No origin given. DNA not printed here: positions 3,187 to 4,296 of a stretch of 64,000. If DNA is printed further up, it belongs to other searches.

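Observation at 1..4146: Giant protein with FRG-like N-terminal domain fused to >1200 aa of TPR repeats, next to the SIR2/STAND pair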

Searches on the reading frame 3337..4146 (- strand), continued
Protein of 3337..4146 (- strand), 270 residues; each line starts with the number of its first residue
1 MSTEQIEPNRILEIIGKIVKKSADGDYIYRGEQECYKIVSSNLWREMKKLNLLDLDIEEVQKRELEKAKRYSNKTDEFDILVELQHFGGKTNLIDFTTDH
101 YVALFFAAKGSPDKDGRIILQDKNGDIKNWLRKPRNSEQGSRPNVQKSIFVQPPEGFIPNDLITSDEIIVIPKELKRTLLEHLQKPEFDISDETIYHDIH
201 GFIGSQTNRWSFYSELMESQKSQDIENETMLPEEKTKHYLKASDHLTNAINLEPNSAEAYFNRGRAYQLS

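Call 82: find_homologous_proteins(query=L007:13829-14902:+, max_evalue=0.001)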
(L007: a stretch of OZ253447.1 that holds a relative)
Query L007:13829-14902:+ (358 aa): 318 proteins with E <= 0.001 among 2089 candidates; the best 120 are listed.
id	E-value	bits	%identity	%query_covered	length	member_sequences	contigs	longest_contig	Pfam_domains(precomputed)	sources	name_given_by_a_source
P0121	2.7e-220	749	88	100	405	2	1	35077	PF12950.14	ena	-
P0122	2.0e-215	733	86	100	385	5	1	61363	PF12950.14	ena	-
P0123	3.0e-214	729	86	100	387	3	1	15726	PF12950.14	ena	-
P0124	3.7e-214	729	86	100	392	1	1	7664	PF12950.14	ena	-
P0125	4.3e-214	729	86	100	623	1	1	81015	PF25063.1,PF13431.13,PF23914.2,PF25062.2,PF13414.13,PF12950.14,PF13428.13,PF14559.13,PF24575.2,PF25575.1,PF13371.13,PF00515.35,PF12895.14,PF13424.13,PF21033.5,PF13432.13,PF13429.13,PF13181.13,PF01239.29,PF07719.24,PF13174.13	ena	-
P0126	1.1e-213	727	86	100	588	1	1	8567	PF13431.13,PF23914.2,PF13414.13,PF12950.14,PF13428.13,PF14559.13,PF25575.1,PF13371.13,PF00515.35,PF13424.13,PF21033.5,PF13432.13,PF13181.13,PF07719.24,PF13174.13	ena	-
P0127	2.5e-211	719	85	100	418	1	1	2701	PF12950.14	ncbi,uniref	ncbi:TaqI-like C-terminal specificity domain-containing protein, partial [Curvivirga sp.]|uniref:Taq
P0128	4.6e-210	715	85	100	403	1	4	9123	PF12950.14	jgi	jgi:hypothetical protein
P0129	6.7e-209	711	85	100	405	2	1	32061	PF12950.14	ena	-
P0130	8.7e-209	711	84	100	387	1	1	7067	PF12950.14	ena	-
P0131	4.6e-208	709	84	100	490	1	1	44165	PF13431.13,PF13414.13,PF13371.13,PF12950.14,PF00515.35,PF13432.13,PF13181.13,PF07719.24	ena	-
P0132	5.8e-208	708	84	100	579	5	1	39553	PF13431.13,PF13414.13,PF12950.14,PF13176.13,PF12569.15,PF13428.13,PF14559.13,PF13371.13,PF00515.35,PF12895.14,PF13424.13,PF21033.5,PF13432.13,PF13181.13,PF07719.24,PF13174.13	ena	-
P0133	1.4e-205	701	84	100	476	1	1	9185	PF14559.13,PF13431.13,PF13414.13,PF13371.13,PF12950.14,PF00515.35,PF13432.13,PF13181.13,PF07719.24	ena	-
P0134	4.6e-204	696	82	100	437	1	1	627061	PF13431.13,PF13414.13,PF12950.14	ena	-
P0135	2.5e-201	687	82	100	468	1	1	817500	PF14559.13,PF13431.13,PF13414.13,PF13371.13,PF12950.14,PF00515.35,PF12895.14,PF13432.13,PF13181.13,PF07719.24,PF13174.13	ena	-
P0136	2.8e-200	683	81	100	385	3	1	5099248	PF12950.14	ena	-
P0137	2.2e-198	677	80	100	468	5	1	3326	PF14559.13,PF13431.13,PF13414.13,PF13371.13,PF12950.14,PF00515.35,PF12895.14,PF13432.13,PF13181.13,PF07719.24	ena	-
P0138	2.5e-193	660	85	91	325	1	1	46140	PF12950.14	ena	-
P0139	4.8e-184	630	76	100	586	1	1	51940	PF13431.13,PF25062.2,PF13414.13,PF12950.14,PF13428.13,PF14559.13,PF24575.2,PF25575.1,PF13371.13,PF00515.35,PF13424.13,PF21033.5,PF13432.13,PF13181.13,PF07719.24,PF13174.13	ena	-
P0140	5.9e-180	616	85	86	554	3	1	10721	PF13431.13,PF13414.13,PF12950.14,PF13428.13,PF14559.13,PF25575.1,PF13371.13,PF00515.35,PF13424.13,PF21033.5,PF13432.13,PF13181.13,PF07719.24,PF13174.13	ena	-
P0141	1.4e-179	615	72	100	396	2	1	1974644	PF12950.14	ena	-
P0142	7.4e-179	613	73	100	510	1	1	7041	PF13431.13,PF13414.13,PF12950.14,PF13428.13,PF14559.13,PF24575.2,PF13371.13,PF00515.35,PF13424.13,PF13432.13,PF13181.13,PF07719.24,PF13174.13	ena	-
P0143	1.5e-176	605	72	100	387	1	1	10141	PF12950.14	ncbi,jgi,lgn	-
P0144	8.0e-176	603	73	100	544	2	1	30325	PF13431.13,PF13414.13,PF13371.13,PF12950.14,PF00515.35,PF13424.13,PF13432.13,PF13428.13,PF13181.13,PF07719.24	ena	-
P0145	3.9e-175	600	72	100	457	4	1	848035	PF13414.13,PF12950.14,PF00515.35,PF13432.13,PF13181.13,PF07719.24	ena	-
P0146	4.2e-175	600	72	100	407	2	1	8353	PF12950.14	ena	-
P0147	8.0e-172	589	82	85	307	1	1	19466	PF12950.14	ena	-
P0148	9.9e-172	589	71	98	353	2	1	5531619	PF12950.14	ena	-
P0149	2.4e-171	588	70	100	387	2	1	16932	PF12950.14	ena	-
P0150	3.3e-171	587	85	81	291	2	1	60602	PF12950.14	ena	-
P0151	4.8e-167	574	70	100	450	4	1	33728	PF13414.13,PF12950.14,PF00515.35,PF13432.13,PF07719.24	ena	-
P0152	3.1e-166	571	74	91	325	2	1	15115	PF12950.14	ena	-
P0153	1.8e-164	565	87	77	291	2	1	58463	PF12950.14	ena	-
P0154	2.6e-162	558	68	96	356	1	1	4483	PF12950.14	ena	-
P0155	2.9e-160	551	83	79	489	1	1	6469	PF13431.13,PF25062.2,PF13414.13,PF12950.14,PF12569.15,PF13428.13,PF14559.13,PF25575.1,PF13371.13,PF00515.35,PF12895.14,PF13424.13,PF21033.5,PF13432.13,PF13181.13,PF01239.29,PF07719.24,PF13174.13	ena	-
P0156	1.1e-149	517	63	100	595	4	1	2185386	PF13431.13,PF13414.13,PF12950.14,PF13176.13,PF12569.15,PF13428.13,PF13374.13,PF14559.13,PF24575.2,PF25575.1,PF10516.16,PF13371.13,PF00515.35,PF13424.13,PF21033.5,PF13432.13,PF13181.13,PF07719.24,PF13174.13,PF20308.5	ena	-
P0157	3.3e-149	515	82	74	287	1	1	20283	PF12950.14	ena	-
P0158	6.8e-148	511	63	100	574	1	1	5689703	PF25063.1,PF13431.13,PF13414.13,PF12950.14,PF13176.13,PF13428.13,PF13374.13,PF14559.13,PF24575.2,PF25575.1,PF13371.13,PF00515.35,PF12895.14,PF13424.13,PF21033.5,PF13432.13,PF13181.13,PF01239.29,PF07719.24,PF13174.13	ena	-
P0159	7.2e-148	511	62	100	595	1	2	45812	PF13431.13,PF13414.13,PF12950.14,PF13176.13,PF12569.15,PF13428.13,PF13374.13,PF14559.13,PF24575.2,PF25575.1,PF13371.13,PF00515.35,PF13424.13,PF21033.5,PF13432.13,PF13181.13,PF07719.24,PF13174.13,PF20308.5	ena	-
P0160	6.2e-147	508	62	100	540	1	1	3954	PF13431.13,PF13414.13,PF12950.14,PF13428.13,PF14559.13,PF24575.2,PF13371.13,PF00515.35,PF13424.13,PF13432.13,PF13181.13,PF07719.24,PF13174.13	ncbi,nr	ncbi:MAG: tetratricopeptide repeat protein, partial [Candidatus Poribacteria bacterium]|nr:tetratric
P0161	8.2e-147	507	61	100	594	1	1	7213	PF13431.13,PF13414.13,PF12950.14,PF12569.15,PF13428.13,PF13374.13,PF14559.13,PF25575.1,PF13371.13,PF00515.35,PF13424.13,PF13432.13,PF13181.13,PF07719.24,PF13174.13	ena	-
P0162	1.2e-146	507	61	100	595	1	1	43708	PF13431.13,PF13414.13,PF12950.14,PF13428.13,PF13374.13,PF14559.13,PF24575.2,PF25575.1,PF10516.16,PF13371.13,PF00515.35,PF13424.13,PF21033.5,PF13432.13,PF13181.13,PF07719.24,PF13174.13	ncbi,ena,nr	ncbi:MAG: tetratricopeptide repeat protein [Candidatus Poribacteria bacterium]|nr:tetratricopeptide 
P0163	3.0e-146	505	61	100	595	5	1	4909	PF13431.13,PF13414.13,PF12950.14,PF13176.13,PF12569.15,PF13428.13,PF13374.13,PF14559.13,PF24575.2,PF25575.1,PF10516.16,PF13371.13,PF00515.35,PF13424.13,PF21033.5,PF13432.13,PF13429.13,PF13181.13,PF07719.24,PF13174.13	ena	-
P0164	4.8e-145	501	83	73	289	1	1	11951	PF12950.14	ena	-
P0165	1.1e-144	500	61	100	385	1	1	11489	PF12950.14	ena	-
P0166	1.4e-144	500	59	100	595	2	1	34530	PF13431.13,PF13414.13,PF12950.14,PF13176.13,PF12569.15,PF13428.13,PF13374.13,PF14559.13,PF24575.2,PF10516.16,PF13371.13,PF00515.35,PF13424.13,PF21033.5,PF13432.13,PF13181.13,PF07719.24,PF13174.13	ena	-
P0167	1.6e-144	500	61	100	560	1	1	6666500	PF13431.13,PF13414.13,PF12950.14,PF13428.13,PF13374.13,PF25575.1,PF13371.13,PF00515.35,PF13424.13,PF13432.13,PF13181.13,PF07719.24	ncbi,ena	-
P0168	2.1e-144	499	61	100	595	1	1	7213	PF13431.13,PF13414.13,PF12950.14,PF13176.13,PF13428.13,PF13374.13,PF14559.13,PF24575.2,PF25575.1,PF10516.16,PF13371.13,PF00515.35,PF13424.13,PF21033.5,PF13432.13,PF13181.13,PF07719.24,PF13174.13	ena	-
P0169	3.7e-144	498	60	100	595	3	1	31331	PF13431.13,PF13414.13,PF12950.14,PF12569.15,PF13428.13,PF13374.13,PF14559.13,PF25575.1,PF13371.13,PF00515.35,PF13424.13,PF21033.5,PF13432.13,PF13181.13,PF07719.24,PF13174.13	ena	-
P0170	6.2e-144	498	60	100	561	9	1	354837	PF13431.13,PF13414.13,PF12950.14,PF12569.15,PF13428.13,PF13374.13,PF14559.13,PF25575.1,PF13371.13,PF00515.35,PF13424.13,PF13432.13,PF13181.13,PF07719.24,PF13174.13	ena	-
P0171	7.9e-144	497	59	100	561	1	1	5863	PF13431.13,PF13414.13,PF12950.14,PF13428.13,PF13374.13,PF14559.13,PF13371.13,PF00515.35,PF13424.13,PF13432.13,PF13181.13,PF07719.24,PF13174.13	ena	-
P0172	1.3e-143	497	62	94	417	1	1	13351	PF12950.14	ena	-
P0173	4.2e-143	495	61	100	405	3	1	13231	PF12950.14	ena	-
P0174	4.6e-143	495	72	82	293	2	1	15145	PF12950.14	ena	-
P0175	8.7e-143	494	61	100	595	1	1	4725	PF13431.13,PF13414.13,PF12950.14,PF13428.13,PF13374.13,PF14559.13,PF24575.2,PF13371.13,PF00515.35,PF13424.13,PF21033.5,PF13432.13,PF13181.13,PF07719.24,PF13174.13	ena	-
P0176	2.4e-142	492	60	100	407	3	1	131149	PF12950.14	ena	-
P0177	4.2e-142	492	59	100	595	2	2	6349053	PF13431.13,PF13414.13,PF12950.14,PF13176.13,PF13428.13,PF13374.13,PF14559.13,PF24575.2,PF25575.1,PF10516.16,PF13371.13,PF00515.35,PF13424.13,PF21033.5,PF13432.13,PF13181.13,PF07719.24,PF13174.13,PF20308.5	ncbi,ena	-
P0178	4.6e-142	492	59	100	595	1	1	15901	PF13431.13,PF13414.13,PF12950.14,PF13176.13,PF13428.13,PF13374.13,PF14559.13,PF24575.2,PF25575.1,PF10516.16,PF13371.13,PF00515.35,PF13424.13,PF21033.5,PF13432.13,PF13181.13,PF07719.24,PF13174.13,PF20308.5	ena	-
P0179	4.9e-142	491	61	100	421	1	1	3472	PF12950.14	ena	-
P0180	1.3e-141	490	60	100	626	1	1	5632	PF10602.16,PF13414.13,PF12950.14,PF12569.15,PF13374.13,PF24575.2,PF00515.35,PF13424.13,PF13429.13,PF07719.24,PF13174.13,PF25063.1,PF13431.13,PF23914.2,PF13176.13,PF13428.13,PF14559.13,PF25575.1,PF10516.16,PF13371.13,PF12895.14,PF21033.5,PF13432.13,PF13181.13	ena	-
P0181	1.5e-140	487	59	100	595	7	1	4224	PF13431.13,PF13414.13,PF12950.14,PF13176.13,PF13428.13,PF13374.13,PF14559.13,PF24575.2,PF25575.1,PF10516.16,PF13371.13,PF00515.35,PF13424.13,PF21033.5,PF13432.13,PF13429.13,PF13181.13,PF01239.29,PF07719.24,PF13174.13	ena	-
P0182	2.2e-140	486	60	100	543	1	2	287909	PF13431.13,PF13414.13,PF12950.14,PF13176.13,PF13428.13,PF13374.13,PF14559.13,PF25575.1,PF10516.16,PF13371.13,PF00515.35,PF13424.13,PF21033.5,PF13432.13,PF13181.13,PF07719.24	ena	-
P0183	3.1e-140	485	59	100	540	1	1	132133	PF13431.13,PF13414.13,PF12950.14,PF13428.13,PF13371.13,PF00515.35,PF12895.14,PF13424.13,PF13432.13,PF13181.13,PF07719.24,PF13174.13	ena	-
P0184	1.0e-139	484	60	100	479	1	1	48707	PF13414.13,PF13371.13,PF12950.14,PF20466.4,PF00515.35,PF13432.13,PF07719.24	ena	-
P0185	1.4e-139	483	59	100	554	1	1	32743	PF13431.13,PF13414.13,PF12950.14,PF13428.13,PF13374.13,PF14559.13,PF24575.2,PF25575.1,PF13371.13,PF00515.35,PF13424.13,PF13432.13,PF13181.13,PF07719.24,PF13174.13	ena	-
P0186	1.5e-139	483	59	100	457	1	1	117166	PF13414.13,PF12950.14,PF00515.35,PF07719.24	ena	-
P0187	7.2e-139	481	62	93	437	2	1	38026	PF13431.13,PF12950.14,PF00515.35,PF13181.13,PF07719.24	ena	-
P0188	7.4e-139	481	59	100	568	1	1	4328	PF13431.13,PF13414.13,PF12950.14,PF13176.13,PF13428.13,PF13374.13,PF14559.13,PF24575.2,PF10516.16,PF13371.13,PF00515.35,PF13424.13,PF13432.13,PF13181.13,PF07719.24,PF13174.13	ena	-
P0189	1.1e-138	480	63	91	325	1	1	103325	PF12950.14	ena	-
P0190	1.2e-138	480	59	100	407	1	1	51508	PF12950.14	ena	-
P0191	1.2e-138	480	59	100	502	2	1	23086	PF13431.13,PF13414.13,PF13371.13,PF12950.14,PF00515.35,PF13181.13,PF07719.24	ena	-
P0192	1.5e-138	480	59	99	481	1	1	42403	PF13431.13,PF13414.13,PF13371.13,PF12950.14,PF00515.35,PF12895.14,PF13432.13,PF13181.13,PF07719.24,PF13174.13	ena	-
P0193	1.5e-138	480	59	100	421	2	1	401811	PF12950.14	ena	-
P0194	2.9e-138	479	72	79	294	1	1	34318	PF12950.14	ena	-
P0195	3.6e-138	479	58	100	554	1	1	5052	PF13431.13,PF23914.2,PF13414.13,PF12950.14,PF13176.13,PF12569.15,PF13428.13,PF13374.13,PF14559.13,PF24575.2,PF10516.16,PF13371.13,PF00515.35,PF13424.13,PF21033.5,PF13432.13,PF13181.13,PF01239.29,PF07719.24,PF13174.13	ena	-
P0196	8.9e-138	477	58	100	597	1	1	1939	PF13431.13,PF13414.13,PF12950.14,PF13428.13,PF13374.13,PF24575.2,PF25575.1,PF10516.16,PF13371.13,PF00515.35,PF13424.13,PF13432.13,PF13181.13,PF07719.24,PF20308.5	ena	-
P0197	1.7e-137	477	59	100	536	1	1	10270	PF13431.13,PF13414.13,PF12950.14,PF20466.4,PF12569.15,PF13428.13,PF13374.13,PF14559.13,PF24575.2,PF10516.16,PF13371.13,PF00515.35,PF13424.13,PF21033.5,PF13432.13,PF13181.13,PF07719.24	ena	-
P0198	2.5e-137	476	59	100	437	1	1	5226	PF12950.14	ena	-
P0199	3.4e-137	475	62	94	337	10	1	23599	PF12950.14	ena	-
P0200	4.1e-137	475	58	100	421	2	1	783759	PF12950.14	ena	-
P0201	5.8e-137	475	57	100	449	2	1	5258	PF13431.13,PF12950.14,PF00515.35,PF07719.24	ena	-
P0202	9.0e-137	474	58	100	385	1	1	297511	PF12950.14,PF20466.4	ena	-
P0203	1.1e-136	474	61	92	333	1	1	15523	PF12950.14,PF20466.4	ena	-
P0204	1.3e-136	474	59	100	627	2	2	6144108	PF13431.13,PF13414.13,PF12950.14,PF12569.15,PF13428.13,PF13374.13,PF14559.13,PF24575.2,PF25575.1,PF13371.13,PF00515.35,PF13424.13,PF21033.5,PF13432.13,PF13429.13,PF13181.13,PF01239.29,PF07719.24,PF13174.13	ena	-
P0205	3.6e-136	472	58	100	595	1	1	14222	PF13431.13,PF23914.2,PF13414.13,PF12950.14,PF13176.13,PF13428.13,PF14559.13,PF24575.2,PF25575.1,PF10516.16,PF13371.13,PF00515.35,PF13424.13,PF21033.5,PF13432.13,PF13181.13,PF07719.24,PF13174.13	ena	-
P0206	3.9e-136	472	57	100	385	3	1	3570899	PF12950.14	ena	-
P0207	4.4e-136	472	61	92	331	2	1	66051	PF12950.14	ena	-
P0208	4.6e-136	472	58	100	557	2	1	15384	PF25575.1,PF13431.13,PF13414.13,PF13371.13,PF12950.14,PF20466.4,PF00515.35,PF13424.13,PF13432.13,PF13181.13,PF07719.24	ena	-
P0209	4.7e-136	472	86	65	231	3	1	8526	PF12950.14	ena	-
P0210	5.0e-136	472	59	97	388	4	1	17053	PF12950.14,PF20466.4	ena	-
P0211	5.8e-136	471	58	100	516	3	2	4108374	PF13431.13,PF13414.13,PF13371.13,PF12950.14,PF00515.35,PF13424.13,PF13432.13,PF13181.13,PF07719.24,PF13174.13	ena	-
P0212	6.2e-136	471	59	100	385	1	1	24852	PF12950.14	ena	-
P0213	7.5e-136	471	58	100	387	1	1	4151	PF12950.14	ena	-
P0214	1.9e-135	470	58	100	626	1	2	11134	PF10602.16,PF25063.1,PF13431.13,PF23914.2,PF13414.13,PF12950.14,PF13176.13,PF12569.15,PF13428.13,PF13374.13,PF14559.13,PF24575.2,PF25575.1,PF13371.13,PF00515.35,PF12895.14,PF13424.13,PF21033.5,PF13432.13,PF13429.13,PF13181.13,PF07719.24,PF13174.13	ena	-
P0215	2.0e-135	470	59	97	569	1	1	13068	PF13431.13,PF13414.13,PF12950.14,PF13428.13,PF13374.13,PF14559.13,PF24575.2,PF13371.13,PF00515.35,PF12895.14,PF13424.13,PF21033.5,PF13432.13,PF13181.13,PF07719.24,PF13174.13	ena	-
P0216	2.3e-135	469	58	100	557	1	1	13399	PF13431.13,PF13414.13,PF12950.14,PF20466.4,PF13428.13,PF13374.13,PF14559.13,PF25575.1,PF10516.16,PF13371.13,PF00515.35,PF13424.13,PF13432.13,PF13181.13,PF07719.24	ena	-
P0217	2.6e-135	469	58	100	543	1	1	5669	PF13431.13,PF13414.13,PF12950.14,PF13176.13,PF13428.13,PF13374.13,PF14559.13,PF24575.2,PF25575.1,PF10516.16,PF13371.13,PF00515.35,PF13424.13,PF21033.5,PF13432.13,PF13181.13,PF07719.24,PF13174.13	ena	-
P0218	3.1e-135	469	60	100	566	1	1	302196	PF13431.13,PF23914.2,PF13414.13,PF12950.14,PF13428.13,PF13374.13,PF14559.13,PF24575.2,PF25575.1,PF10516.16,PF13371.13,PF00515.35,PF13424.13,PF21033.5,PF13432.13,PF13181.13,PF07719.24,PF13174.13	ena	-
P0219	3.1e-135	469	57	100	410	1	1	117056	PF12950.14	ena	-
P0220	4.3e-135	469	87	63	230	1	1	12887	PF12950.14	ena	-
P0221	7.0e-135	468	57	100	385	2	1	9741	PF12950.14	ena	-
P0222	7.8e-135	468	58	100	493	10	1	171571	PF14559.13,PF13431.13,PF13414.13,PF13371.13,PF12950.14,PF00515.35,PF13424.13,PF13432.13,PF13181.13,PF07719.24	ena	-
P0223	1.4e-134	467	57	100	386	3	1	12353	PF12950.14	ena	-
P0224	1.9e-134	466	57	100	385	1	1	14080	PF12950.14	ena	-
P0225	3.6e-134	466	58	100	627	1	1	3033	PF13431.13,PF23914.2,PF13414.13,PF12950.14,PF12569.15,PF13428.13,PF13374.13,PF14559.13,PF24575.2,PF25575.1,PF13371.13,PF00515.35,PF13424.13,PF21033.5,PF13432.13,PF13429.13,PF13181.13,PF01239.29,PF07719.24,PF13174.13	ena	-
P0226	4.8e-134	465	57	100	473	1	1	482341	PF13431.13,PF13414.13,PF13371.13,PF12950.14,PF00515.35,PF13181.13,PF07719.24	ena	-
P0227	7.8e-134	464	55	100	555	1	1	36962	PF13431.13,PF13414.13,PF12950.14,PF13428.13,PF14559.13,PF13371.13,PF00515.35,PF12895.14,PF13424.13,PF21033.5,PF13432.13,PF13181.13,PF07719.24,PF13174.13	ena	-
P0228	9.5e-134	464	57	100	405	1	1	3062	PF12950.14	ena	-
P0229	1.3e-133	464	75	72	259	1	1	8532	PF12950.14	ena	-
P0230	1.9e-133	463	57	100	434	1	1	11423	PF13414.13,PF12950.14,PF20466.4,PF00515.35,PF07719.24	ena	-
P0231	2.4e-133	463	57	100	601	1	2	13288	PF13431.13,PF13414.13,PF12950.14,PF13176.13,PF13428.13,PF14559.13,PF24575.2,PF13371.13,PF00515.35,PF12895.14,PF13424.13,PF13432.13,PF13181.13,PF07719.24,PF13174.13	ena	-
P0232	2.9e-133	463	57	100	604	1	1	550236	PF13431.13,PF13414.13,PF12950.14,PF12569.15,PF13428.13,PF14559.13,PF24575.2,PF13371.13,PF00515.35,PF13424.13,PF13432.13,PF13181.13,PF07719.24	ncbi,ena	-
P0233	4.3e-133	462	57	100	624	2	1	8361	PF13431.13,PF13414.13,PF12950.14,PF20466.4,PF13176.13,PF12569.15,PF13428.13,PF13374.13,PF14559.13,PF24575.2,PF25575.1,PF10516.16,PF13371.13,PF00515.35,PF13424.13,PF21033.5,PF13432.13,PF13181.13,PF07719.24,PF13174.13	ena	-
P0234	8.2e-133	461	58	100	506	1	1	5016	PF13431.13,PF13414.13,PF13371.13,PF12950.14,PF00515.35,PF13432.13,PF13181.13,PF07719.24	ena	-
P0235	1.3e-132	460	83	67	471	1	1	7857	PF13431.13,PF25062.2,PF13414.13,PF12950.14,PF13428.13,PF14559.13,PF13371.13,PF00515.35,PF12895.14,PF13424.13,PF13432.13,PF13181.13,PF07719.24,PF13174.13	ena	-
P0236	1.9e-132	460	57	100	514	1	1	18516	PF13431.13,PF13414.13,PF12950.14,PF13428.13,PF14559.13,PF24575.2,PF25575.1,PF13371.13,PF00515.35,PF12895.14,PF13424.13,PF13432.13,PF13181.13,PF07719.24,PF13174.13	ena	-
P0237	1.1e-131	457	56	100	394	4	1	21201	PF12950.14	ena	-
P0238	1.3e-131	457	60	92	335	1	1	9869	PF12950.14,PF20466.4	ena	-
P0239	1.3e-131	457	57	97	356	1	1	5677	PF12950.14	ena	-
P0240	3.2e-130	453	56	100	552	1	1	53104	PF13431.13,PF13414.13,PF12950.14,PF12569.15,PF13428.13,PF13374.13,PF14559.13,PF13371.13,PF00515.35,PF13424.13,PF13432.13,PF13181.13,PF07719.24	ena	-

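Call 83: find_related_loci(query=A1, collection=viral_contigs, flank=5000)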
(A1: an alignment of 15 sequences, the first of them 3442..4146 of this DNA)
Query A1 (235 aa) in viral_contigs; peptide patterns used: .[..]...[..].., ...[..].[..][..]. (x = any residue, [..] = any of these).
49 stretches matched a pattern, but none encodes a relative of the query by tblastn (E <= 1e-3).
